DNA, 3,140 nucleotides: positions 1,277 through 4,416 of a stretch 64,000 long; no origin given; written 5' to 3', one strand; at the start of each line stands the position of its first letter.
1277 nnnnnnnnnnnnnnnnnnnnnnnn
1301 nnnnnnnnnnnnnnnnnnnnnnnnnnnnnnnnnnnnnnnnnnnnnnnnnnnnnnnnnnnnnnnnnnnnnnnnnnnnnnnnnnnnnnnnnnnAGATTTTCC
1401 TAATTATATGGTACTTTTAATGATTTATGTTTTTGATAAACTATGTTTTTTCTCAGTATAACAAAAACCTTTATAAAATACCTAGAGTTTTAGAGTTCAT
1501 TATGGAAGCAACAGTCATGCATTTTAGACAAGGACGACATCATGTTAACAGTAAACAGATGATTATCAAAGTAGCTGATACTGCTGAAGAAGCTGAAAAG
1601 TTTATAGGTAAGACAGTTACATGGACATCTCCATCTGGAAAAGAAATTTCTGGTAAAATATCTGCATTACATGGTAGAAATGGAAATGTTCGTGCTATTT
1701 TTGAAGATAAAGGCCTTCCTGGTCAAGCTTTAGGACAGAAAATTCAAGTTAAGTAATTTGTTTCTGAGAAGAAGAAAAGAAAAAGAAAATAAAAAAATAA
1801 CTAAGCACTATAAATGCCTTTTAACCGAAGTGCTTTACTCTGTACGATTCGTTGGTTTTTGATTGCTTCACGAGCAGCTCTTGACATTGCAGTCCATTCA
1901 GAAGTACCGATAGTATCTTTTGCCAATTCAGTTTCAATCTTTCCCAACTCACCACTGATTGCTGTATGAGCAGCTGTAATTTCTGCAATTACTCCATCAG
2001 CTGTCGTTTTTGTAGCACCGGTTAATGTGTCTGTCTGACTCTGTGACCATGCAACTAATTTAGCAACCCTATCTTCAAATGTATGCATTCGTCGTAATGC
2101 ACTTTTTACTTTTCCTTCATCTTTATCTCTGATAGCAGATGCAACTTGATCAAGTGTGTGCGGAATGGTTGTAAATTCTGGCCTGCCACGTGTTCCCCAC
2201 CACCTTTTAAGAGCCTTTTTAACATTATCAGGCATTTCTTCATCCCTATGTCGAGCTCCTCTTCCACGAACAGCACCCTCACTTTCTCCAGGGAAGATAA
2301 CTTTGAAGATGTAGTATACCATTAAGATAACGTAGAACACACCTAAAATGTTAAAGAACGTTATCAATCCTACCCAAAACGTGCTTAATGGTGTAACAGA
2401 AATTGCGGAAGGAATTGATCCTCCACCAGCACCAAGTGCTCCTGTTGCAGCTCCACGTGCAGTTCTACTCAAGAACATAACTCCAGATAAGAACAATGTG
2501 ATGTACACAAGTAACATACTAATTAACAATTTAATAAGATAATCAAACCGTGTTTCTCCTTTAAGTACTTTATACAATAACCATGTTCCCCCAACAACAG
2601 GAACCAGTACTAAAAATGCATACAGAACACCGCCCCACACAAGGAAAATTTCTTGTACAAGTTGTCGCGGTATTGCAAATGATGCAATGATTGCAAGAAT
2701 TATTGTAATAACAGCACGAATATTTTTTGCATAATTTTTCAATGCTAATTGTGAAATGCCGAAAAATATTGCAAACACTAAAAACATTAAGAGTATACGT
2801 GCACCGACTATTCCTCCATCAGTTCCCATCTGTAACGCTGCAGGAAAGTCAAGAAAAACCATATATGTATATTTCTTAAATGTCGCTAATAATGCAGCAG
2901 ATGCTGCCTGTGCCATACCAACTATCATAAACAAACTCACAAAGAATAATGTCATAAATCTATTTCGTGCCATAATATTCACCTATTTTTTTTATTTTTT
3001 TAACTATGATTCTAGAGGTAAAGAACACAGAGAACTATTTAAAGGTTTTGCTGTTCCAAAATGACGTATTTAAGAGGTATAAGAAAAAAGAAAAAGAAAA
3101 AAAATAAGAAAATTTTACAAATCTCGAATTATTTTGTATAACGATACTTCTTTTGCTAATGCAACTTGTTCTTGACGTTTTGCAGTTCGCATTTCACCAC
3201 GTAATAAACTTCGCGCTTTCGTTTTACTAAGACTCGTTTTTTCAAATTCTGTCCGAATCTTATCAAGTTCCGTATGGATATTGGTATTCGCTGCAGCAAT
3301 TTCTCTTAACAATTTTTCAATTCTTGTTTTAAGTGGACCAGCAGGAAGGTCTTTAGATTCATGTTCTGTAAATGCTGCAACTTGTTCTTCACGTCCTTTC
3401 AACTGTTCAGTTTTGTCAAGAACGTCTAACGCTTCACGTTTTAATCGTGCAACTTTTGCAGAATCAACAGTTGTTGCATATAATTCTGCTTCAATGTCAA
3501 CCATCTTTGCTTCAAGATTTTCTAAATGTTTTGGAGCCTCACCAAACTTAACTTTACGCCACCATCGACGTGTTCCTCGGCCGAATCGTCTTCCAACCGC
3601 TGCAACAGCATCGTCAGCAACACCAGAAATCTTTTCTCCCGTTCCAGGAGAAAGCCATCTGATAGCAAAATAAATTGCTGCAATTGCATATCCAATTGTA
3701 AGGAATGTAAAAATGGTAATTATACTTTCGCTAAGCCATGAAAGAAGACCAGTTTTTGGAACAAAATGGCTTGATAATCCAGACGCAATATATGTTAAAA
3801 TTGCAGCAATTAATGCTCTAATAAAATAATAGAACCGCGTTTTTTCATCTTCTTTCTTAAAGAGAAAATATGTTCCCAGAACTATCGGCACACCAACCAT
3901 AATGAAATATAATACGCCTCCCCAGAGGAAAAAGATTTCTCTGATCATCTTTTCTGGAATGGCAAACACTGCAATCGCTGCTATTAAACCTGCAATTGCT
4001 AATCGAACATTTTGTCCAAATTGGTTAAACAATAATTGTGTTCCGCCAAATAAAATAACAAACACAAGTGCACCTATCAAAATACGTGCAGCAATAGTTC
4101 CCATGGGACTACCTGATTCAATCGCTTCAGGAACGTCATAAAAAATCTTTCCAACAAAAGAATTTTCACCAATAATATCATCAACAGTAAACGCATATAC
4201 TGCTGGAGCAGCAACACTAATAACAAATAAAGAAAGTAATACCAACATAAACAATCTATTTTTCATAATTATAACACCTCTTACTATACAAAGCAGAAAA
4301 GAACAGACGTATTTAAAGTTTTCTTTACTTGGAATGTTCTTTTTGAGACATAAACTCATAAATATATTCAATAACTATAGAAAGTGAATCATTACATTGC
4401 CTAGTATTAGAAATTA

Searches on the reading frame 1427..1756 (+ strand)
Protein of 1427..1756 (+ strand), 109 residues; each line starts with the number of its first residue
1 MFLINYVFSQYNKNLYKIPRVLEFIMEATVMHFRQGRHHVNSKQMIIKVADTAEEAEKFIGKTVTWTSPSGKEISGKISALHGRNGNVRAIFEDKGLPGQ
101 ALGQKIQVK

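Call 77: find_encoding_contigs(protein=window:1427-1756:+, flank=10000, max_places=1)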
Protein window:1427-1756:+ (109 aa): 24 contigs read that carry it; 1 place shown.
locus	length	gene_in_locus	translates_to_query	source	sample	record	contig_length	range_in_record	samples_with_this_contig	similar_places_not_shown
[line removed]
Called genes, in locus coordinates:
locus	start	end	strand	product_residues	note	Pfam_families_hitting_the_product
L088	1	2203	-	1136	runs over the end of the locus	PF18911:PKD_4 (weak), PF22352:K319L-like_PKD (faint), PF18911:PKD_4, PF00801:PKD (weak), PF18911:PKD_4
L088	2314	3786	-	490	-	PF01066:CDP-OH_P_transf, PF00781:DAGK_cat (weak)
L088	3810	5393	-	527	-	PF00118:Cpn60_TCP1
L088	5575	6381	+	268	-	PF23023:Anti-Pycsar_Apyc1, PF13483:Lactamase_B_3 (weak), PF12706:Lactamase_B_2, PF00753:Lactamase_B (faint)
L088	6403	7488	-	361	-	-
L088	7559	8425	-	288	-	PF06550:SPP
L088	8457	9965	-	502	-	PF01935:DUF87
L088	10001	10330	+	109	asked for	PF01247:Ribosomal_L35Ae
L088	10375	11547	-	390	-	-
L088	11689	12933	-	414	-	-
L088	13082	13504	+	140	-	PF01090:Ribosomal_S19e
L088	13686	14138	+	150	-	PF01198:Ribosomal_L31e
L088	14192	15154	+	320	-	PF08068:DKCLD, PF01509:TruB_N, PF21238:Pus10_C, PF16198:TruB_C_2, PF01472:PUA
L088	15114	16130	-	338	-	-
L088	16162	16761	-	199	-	PF00149:Metallophos, PF12850:Metallophos_2, PF14582:Metallophos_3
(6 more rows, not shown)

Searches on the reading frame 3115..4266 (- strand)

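Call 21: search_protein_families(library=pfam, proteins=[window:3115-4266:-], max_evalue=0.01)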
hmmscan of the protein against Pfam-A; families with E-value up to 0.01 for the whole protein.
window:3115-4266:- (383 aa): 1 family
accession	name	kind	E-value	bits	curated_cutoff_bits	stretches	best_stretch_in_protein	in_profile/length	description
PF19529.4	DUF6057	-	0.0078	15.6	29.8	1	62-205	100-252/569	Family of unknown function (DUF6057)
